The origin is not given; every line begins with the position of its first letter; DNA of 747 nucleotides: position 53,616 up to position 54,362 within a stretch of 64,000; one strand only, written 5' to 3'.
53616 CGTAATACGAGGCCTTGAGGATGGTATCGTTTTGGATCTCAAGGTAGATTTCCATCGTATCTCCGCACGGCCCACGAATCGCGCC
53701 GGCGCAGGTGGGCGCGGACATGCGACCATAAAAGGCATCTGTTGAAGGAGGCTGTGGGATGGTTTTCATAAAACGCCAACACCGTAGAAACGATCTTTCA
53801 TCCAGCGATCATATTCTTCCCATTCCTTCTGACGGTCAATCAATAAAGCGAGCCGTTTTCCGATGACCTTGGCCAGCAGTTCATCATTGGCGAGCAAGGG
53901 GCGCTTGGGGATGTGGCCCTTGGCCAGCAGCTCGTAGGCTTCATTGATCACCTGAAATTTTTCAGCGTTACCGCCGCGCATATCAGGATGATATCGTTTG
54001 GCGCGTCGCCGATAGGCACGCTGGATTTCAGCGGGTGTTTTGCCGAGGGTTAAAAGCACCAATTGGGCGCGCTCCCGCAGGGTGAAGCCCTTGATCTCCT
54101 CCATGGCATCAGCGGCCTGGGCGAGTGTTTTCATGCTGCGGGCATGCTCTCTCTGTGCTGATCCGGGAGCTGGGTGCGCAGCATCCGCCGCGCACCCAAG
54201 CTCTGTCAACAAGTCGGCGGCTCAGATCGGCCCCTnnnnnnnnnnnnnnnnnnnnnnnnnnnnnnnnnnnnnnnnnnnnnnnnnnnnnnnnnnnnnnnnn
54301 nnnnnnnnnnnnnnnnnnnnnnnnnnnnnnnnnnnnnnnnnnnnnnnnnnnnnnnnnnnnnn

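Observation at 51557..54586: RACo-like 2Fe-2S/ASKHA protein translationally coupled to an IscU-like scaffold, a J-domain co-chaperone and thioredoxin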

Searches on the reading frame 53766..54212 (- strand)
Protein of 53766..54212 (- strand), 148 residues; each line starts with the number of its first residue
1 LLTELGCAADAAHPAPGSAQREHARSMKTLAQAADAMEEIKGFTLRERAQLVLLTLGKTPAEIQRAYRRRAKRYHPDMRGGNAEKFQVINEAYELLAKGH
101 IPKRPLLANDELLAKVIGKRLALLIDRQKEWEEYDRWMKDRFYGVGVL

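Call 4: search_protein_families(library=pfam, proteins=[window:53766-54212:-], max_evalue=0.01)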
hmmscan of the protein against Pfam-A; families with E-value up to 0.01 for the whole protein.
window:53766-54212:- (148 aa): 1 family
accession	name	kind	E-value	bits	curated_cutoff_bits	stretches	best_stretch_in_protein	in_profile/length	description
PF00226.36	DnaJ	-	1.2e-11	45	27.8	1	58-97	12-54/63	DnaJ domain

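Call 7: search_protein_families(library=ncbifam, proteins=[window:53766-54212:-], max_evalue=0.001)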
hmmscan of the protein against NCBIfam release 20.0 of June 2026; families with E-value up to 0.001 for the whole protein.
window:53766-54212:- (148 aa): 11 families
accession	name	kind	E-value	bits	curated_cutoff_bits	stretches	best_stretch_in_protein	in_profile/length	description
TIGR02349.1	DnaJ_bact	equivalog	1.4e-09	37.8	377.2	1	59-97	13-54/354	molecular chaperone DnaJ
NF037946.1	terminal_TopJ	equivalog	6.2e-08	31.6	300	1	61-97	20-58/810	terminal organelle assembly protein TopJ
NF008035.0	PRK10767.1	subfamily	2.1e-07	30.3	338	1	60-98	18-59/374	molecular chaperone DnaJ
NF010892.0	PRK14299.1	equivalog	6.7e-07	28.8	392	1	59-98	17-58/291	chaperone protein DnaJ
NF010871.0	PRK14278.1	equivalog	2.6e-06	26.6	502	1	59-98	16-57/378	molecular chaperone DnaJ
TIGR03835.1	termin_org_DnaJ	equivalog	3.6e-06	25.7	512.25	1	61-98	17-56/871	terminal organelle assembly protein TopJ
NF010874.0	PRK14281.1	equivalog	8.9e-06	25.1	619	1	60-99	17-59/397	chaperone protein DnaJ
NF010885.0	PRK14292.1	equivalog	1.3e-05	24.4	585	1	60-98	16-56/371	chaperone protein DnaJ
NF007618.0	PRK10266.1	equivalog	6.7e-05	22.5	403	1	62-97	20-57/306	curved DNA-binding protein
NF010894.0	PRK14301.1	equivalog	0.00022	20.4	548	1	61-98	19-59/373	chaperone protein DnaJ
NF010872.0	PRK14279.1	equivalog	0.00023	20.4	556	1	59-98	22-64/394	molecular chaperone DnaJ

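Call 28: search_solved_structures(query=window:53766-54134:-, max_evalue=0.01, show_alignments=1)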
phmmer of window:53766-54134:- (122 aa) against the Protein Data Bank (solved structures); distinct sequences matched with E-value up to 0.01: 36.
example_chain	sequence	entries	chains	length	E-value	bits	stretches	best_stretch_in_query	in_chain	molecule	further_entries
1hdj_A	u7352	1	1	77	8e-08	35.7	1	25-72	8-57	HUMAN HSP40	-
6z5n_A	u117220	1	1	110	2.1e-07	34.4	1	25-72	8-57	DnaJ homolog subfamily B member 1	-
2lo1_A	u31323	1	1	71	4.6e-07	33.3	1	32-73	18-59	DnaJ homolog subfamily A member 1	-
2m6y_A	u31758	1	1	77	5.7e-07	33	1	32-72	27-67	DnaJ homolog subfamily A member 1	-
8e2o_A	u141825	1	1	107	1.1e-06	32.1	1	32-73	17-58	Isoform 2 of DnaJ homolog subfamily A member 1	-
8eod_A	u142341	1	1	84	1.2e-06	32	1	32-71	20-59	Protein SIS1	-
6d6x_A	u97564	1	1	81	1.3e-06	31.8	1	33-71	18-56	Type II HSP40 co-chaperone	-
4wb7_A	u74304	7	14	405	1.3e-06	31.8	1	25-72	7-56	DnaJ homolog subfamily B member 1,cAMP-dependent protein kinase catalytic subunit alpha | DnaJ homolog subfamily B member 1,cAMP-dependent protein kinase cataly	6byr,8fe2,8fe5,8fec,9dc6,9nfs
6wjf_A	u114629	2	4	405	1.3e-06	31.8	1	25-72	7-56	DnaJ homolog subfamily B member 1,cAMP-dependent protein kinase catalytic subunit alpha fu | DnaJ homolog subfamily B member 1, cAMP-dependent protein kinase ca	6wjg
4rwu_A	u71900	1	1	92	1.7e-06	31.5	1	33-71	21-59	Protein SIS1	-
4j7z_A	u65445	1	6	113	2e-06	31.2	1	31-72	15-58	Chaperone protein DnaJ 2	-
9dyv_A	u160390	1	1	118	2.1e-06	31.1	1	31-72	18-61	Chaperone protein DnaJ 2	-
2och_A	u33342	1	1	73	8.7e-06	29.2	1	34-72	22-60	Hypothetical protein dnj-12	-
1bqz_A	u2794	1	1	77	8.7e-06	29.2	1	30-72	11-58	DNAJ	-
6psi_A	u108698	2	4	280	9.1e-06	29.1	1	31-71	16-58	Chaperone protein DnaJ 2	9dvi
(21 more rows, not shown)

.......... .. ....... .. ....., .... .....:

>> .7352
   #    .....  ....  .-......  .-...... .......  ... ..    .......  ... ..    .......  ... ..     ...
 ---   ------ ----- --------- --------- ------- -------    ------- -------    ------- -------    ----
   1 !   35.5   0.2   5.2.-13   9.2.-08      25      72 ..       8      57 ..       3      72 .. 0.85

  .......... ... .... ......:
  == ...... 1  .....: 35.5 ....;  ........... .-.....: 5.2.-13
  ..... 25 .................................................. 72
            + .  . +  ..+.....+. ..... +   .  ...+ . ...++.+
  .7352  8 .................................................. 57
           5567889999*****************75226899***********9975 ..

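Call 35: find_related_loci(query=A2, collection=metagenome_contigs, flank=10000)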
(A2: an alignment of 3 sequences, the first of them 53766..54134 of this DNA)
Query A2 (122 aa) in metagenome_contigs; peptide patterns used: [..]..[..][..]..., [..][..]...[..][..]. (x = any residue, [..] = any of these).
600 stretches matched a pattern (row limit reached: there are more); 264 encode a relative of the query (tblastn E <= 1e-3); the best 80 are kept; 80 distinct loci.
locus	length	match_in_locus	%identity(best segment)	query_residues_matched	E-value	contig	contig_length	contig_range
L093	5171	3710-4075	100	1-122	3e-79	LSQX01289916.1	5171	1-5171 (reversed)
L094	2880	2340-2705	76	1-122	2e-59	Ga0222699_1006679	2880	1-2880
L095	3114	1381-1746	75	1-122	5e-59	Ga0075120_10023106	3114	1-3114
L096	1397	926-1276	55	1-117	2e-40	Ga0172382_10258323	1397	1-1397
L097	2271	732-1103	50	1-118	5e-32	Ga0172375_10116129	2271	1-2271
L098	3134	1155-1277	56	34-71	5e-10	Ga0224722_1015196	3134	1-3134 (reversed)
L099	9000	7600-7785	44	15-71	1e-9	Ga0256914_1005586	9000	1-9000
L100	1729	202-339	51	29-71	9e-10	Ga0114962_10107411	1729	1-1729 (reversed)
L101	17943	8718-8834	46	33-71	1e-9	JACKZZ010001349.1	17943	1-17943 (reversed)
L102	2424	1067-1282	39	5-71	1e-9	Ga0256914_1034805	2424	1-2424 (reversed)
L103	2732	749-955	41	8-71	1e-9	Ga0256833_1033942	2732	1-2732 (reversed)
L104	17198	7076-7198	54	36-73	2e-9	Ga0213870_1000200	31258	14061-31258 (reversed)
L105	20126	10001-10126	55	33-71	2e-9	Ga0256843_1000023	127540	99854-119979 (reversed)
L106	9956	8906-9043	48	31-71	2e-9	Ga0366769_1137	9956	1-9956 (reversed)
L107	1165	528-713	44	15-71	1e-9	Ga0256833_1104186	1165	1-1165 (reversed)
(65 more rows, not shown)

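Call 45: find_homologous_proteins(query=window:53766-54134:-, max_evalue=0.00001)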
Query window:53766-54134:- (122 aa): 49 proteins with E <= 0.00001 among 86 candidates.
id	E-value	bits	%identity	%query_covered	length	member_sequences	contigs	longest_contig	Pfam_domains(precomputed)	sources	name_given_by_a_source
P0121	1.8e-67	243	100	92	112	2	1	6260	PF00226.37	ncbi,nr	ncbi:MAG: DnaJ domain-containing protein [Lentisphaerae bacterium]|nr:DnaJ domain-containing protein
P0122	5.6e-58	212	79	100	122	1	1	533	PF00226.37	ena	-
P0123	2.1e-57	210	77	100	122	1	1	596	PF00226.37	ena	-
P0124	4.3e-52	193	75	100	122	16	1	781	PF00226.37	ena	-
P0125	3.3e-50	187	71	100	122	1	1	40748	PF00226.37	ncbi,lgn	-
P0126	1.4e-49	185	70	100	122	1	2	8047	PF00226.37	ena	-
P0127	1.5e-47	178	68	100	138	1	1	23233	PF00226.37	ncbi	-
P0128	7.9e-47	176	66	100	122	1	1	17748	PF00226.37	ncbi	-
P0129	1.7e-45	172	66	100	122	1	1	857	PF00226.37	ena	-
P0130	2.6e-45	171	63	100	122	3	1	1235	PF00226.37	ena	-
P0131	5.8e-45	170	66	100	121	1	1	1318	PF00226.37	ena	-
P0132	9.7e-45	169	65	100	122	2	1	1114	PF00226.37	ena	-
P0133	3.6e-44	168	62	100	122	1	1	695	PF00226.37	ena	-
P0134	4.1e-44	167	61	100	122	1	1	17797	PF00226.37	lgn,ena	-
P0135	4.4e-44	167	64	100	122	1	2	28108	PF00226.37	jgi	jgi:hypothetical protein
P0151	1.8e-40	156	61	96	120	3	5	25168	PF00226.37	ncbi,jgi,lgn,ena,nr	ncbi:MAG: DnaJ domain-containing protein [Lentisphaerae bacterium]|nr:DnaJ domain-containing protein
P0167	3.3e-32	129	65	76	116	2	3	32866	PF00226.37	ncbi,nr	ncbi:MAG: J domain-containing protein [Verrucomicrobia bacterium]|nr:J domain-containing protein [Ve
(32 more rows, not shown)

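Call 47: find_encoding_contigs(protein=P0151, flank=8000, max_places=1)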
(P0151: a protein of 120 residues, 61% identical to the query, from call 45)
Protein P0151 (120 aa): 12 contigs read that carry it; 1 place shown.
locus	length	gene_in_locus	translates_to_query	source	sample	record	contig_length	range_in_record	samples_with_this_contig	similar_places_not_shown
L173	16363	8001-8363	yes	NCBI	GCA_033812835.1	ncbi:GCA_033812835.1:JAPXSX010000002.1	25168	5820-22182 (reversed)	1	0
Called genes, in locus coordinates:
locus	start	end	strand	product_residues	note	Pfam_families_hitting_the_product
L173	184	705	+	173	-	PF01325:Fe_dep_repress, PF02742:Fe_dep_repr_C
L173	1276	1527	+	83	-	-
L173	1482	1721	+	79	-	PF17253:DUF5320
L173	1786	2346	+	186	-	PF17253:DUF5320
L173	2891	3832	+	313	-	PF04055:Radical_SAM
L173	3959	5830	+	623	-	PF01656:CbiA, PF09140:MipZ (weak), PF10609:ParA, PF13614:AAA_31, PF13187:Fer4_9 (weak), PF12837:Fer4_6 (weak), PF01656:CbiA, PF12838:Fer4_7, +23 more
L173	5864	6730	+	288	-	PF02579:Nitro_FeMo-Co, PF17253:DUF5320 (weak), PF13187:Fer4_9, PF00037:Fer4 (weak), PF13237:Fer4_10, PF14697:Fer4_21, PF12838:Fer4_7, PF00037:Fer4, +8 more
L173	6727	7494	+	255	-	PF13489:Methyltransf_23, PF08241:Methyltransf_11, PF13649:Methyltransf_25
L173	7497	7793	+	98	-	PF02915:Rubrerythrin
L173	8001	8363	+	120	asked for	PF00226:DnaJ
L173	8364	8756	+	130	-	PF01592:NifU_N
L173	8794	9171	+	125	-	PF01243:PNPOx_N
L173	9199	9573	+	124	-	PF02261:Asp_decarbox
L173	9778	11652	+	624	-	PF00111:Fer2, PF17650:RACo_linker, PF17651:Raco_middle, PF14574:RACo_C_ter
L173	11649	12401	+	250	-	PF13847:Methyltransf_31, PF08241:Methyltransf_11 (weak), PF08242:Methyltransf_12 (weak), PF13649:Methyltransf_25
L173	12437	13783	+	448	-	PF07992:Pyr_redox_2, PF13454:NAD_binding_9 (faint), PF00070:Pyr_redox, PF02852:Pyr_redox_dim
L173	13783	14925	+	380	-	PF01053:Cys_Met_Meta_PP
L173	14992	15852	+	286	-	PF01937:ARMT1-like_dom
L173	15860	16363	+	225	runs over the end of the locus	PF02666:PS_Dcarbxylase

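Call 48: find_encoding_contigs(protein=P0167, flank=8000, max_places=1)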
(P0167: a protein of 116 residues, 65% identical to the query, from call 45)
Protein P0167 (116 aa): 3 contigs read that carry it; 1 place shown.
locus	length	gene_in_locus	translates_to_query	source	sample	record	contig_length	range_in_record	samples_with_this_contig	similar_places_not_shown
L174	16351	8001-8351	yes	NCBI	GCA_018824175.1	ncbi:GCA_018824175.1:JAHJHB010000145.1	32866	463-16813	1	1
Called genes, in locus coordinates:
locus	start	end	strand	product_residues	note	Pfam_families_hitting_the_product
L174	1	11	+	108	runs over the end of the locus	PF00085:Thioredoxin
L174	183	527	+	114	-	PF01592:NifU_N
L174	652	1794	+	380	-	PF01053:Cys_Met_Meta_PP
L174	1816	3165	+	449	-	PF01266:DAO (faint), PF03486:HI0933_like (faint), PF07992:Pyr_redox_2, PF13738:Pyr_redox_3, PF00070:Pyr_redox, PF02852:Pyr_redox_dim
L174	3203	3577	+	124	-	PF02261:Asp_decarbox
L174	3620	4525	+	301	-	PF01937:ARMT1-like_dom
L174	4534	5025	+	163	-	PF00583:Acetyltransf_1, PF13673:Acetyltransf_10 (weak), PF13508:Acetyltransf_7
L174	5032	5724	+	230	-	PF01209:Ubie_methyltran, PF03848:TehB (weak), PF02353:CMAS, PF13489:Methyltransf_23, PF13847:Methyltransf_31, PF08241:Methyltransf_11, PF08242:Methyltransf_12, PF13649:Methyltransf_25, +1 more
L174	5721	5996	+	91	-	PF07615:Ykof (weak), PF01910:Thiamine_BP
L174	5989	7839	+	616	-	PF00111:Fer2, PF17650:RACo_linker, PF17651:Raco_middle, PF14574:RACo_C_ter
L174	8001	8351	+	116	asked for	PF00226:DnaJ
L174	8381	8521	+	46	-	-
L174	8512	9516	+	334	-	PF01520:Amidase_3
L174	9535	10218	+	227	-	PF02666:PS_Dcarbxylase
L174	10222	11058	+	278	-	PF00753:Lactamase_B, PF12706:Lactamase_B_2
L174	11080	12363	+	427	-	PF01656:CbiA, PF02374:ArsA_ATPase (weak), PF09140:MipZ (weak), PF10609:ParA, PF13614:AAA_31, PF02579:Nitro_FeMo-Co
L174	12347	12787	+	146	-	PF03061:4HBT (weak)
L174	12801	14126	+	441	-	PF01964:ThiC_Rad_SAM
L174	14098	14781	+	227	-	PF13489:Methyltransf_23, PF01209:Ubie_methyltran (weak), PF08241:Methyltransf_11, PF08242:Methyltransf_12, PF13649:Methyltransf_25, PF13847:Methyltransf_31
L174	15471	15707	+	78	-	PF04023:FeoA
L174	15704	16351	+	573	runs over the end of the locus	PF01926:MMR_HSR1, PF02421:FeoB_N, PF07670:Gate, PF07664:FeoB_C, PF07670:Gate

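Call 49: find_encoding_contigs(protein=P0135, flank=8000, max_places=1)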
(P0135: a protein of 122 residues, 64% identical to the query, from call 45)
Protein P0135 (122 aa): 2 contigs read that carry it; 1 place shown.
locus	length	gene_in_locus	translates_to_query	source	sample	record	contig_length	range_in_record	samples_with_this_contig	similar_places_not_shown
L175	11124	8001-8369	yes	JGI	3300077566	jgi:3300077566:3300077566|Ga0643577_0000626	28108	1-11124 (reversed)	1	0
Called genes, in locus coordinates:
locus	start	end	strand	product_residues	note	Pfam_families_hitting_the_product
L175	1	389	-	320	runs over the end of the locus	PF04055:Radical_SAM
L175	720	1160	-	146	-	-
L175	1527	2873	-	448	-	PF00989:PAS, PF08448:PAS_4, PF13426:PAS_9, PF00158:Sigma54_activat, PF14532:Sigma54_activ_2, PF07728:AAA_5, PF25601:AAA_lid_14, PF02954:HTH_8, +1 more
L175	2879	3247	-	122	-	PF02579:Nitro_FeMo-Co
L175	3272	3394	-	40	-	-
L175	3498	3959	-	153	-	PF13746:Fer4_18 (weak), PF14697:Fer4_21 (weak), PF00037:Fer4, PF12838:Fer4_7, PF13484:Fer4_16 (weak), PF12797:Fer4_2 (weak), PF12837:Fer4_6 (weak), PF00037:Fer4, +8 more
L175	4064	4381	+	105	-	PF00085:Thioredoxin, PF13098:Thioredoxin_2 (weak)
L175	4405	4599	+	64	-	PF09723:Zn_ribbon_8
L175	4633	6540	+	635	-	PF00111:Fer2, PF17650:RACo_linker, PF17651:Raco_middle, PF14574:RACo_C_ter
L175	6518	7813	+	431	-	PF07690:MFS_1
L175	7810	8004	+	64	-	-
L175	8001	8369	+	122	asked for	PF00226:DnaJ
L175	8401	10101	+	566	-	PF05524:PEP-utilisers_N, PF00391:PEP-utilizers, PF02896:PEP-utilizers_C, PF03328:HpcH_HpaI (faint)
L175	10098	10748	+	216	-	-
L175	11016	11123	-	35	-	?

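Call 55: predict_structure(alignment_id=A3)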
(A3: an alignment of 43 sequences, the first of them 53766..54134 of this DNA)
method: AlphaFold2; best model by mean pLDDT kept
length: 122 residues; sequences in the alignment: 43
mean_pLDDT: 75.1   pTM: 0.64
mean pLDDT of the five models: 75.1, 71.3, 70.8, 69.3, 63.6
residues with pLDDT >= 90: 0; 70-90: 88; 50-70: 26; < 50: 8
segments of 3 or more residues with pLDDT < 50: 5-7, 120-122
pLDDT, mean of each block of 10 residues (from residue 1): 51 65 83 82 84 82 87 81 84 72 70 66 42
secondary structure, 60 per line:
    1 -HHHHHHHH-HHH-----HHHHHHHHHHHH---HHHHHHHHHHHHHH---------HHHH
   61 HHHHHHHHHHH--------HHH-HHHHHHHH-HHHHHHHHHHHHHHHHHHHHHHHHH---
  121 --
elements in order: H2-9 H19-30 H34-47 H57-71 H84-91 H93-117
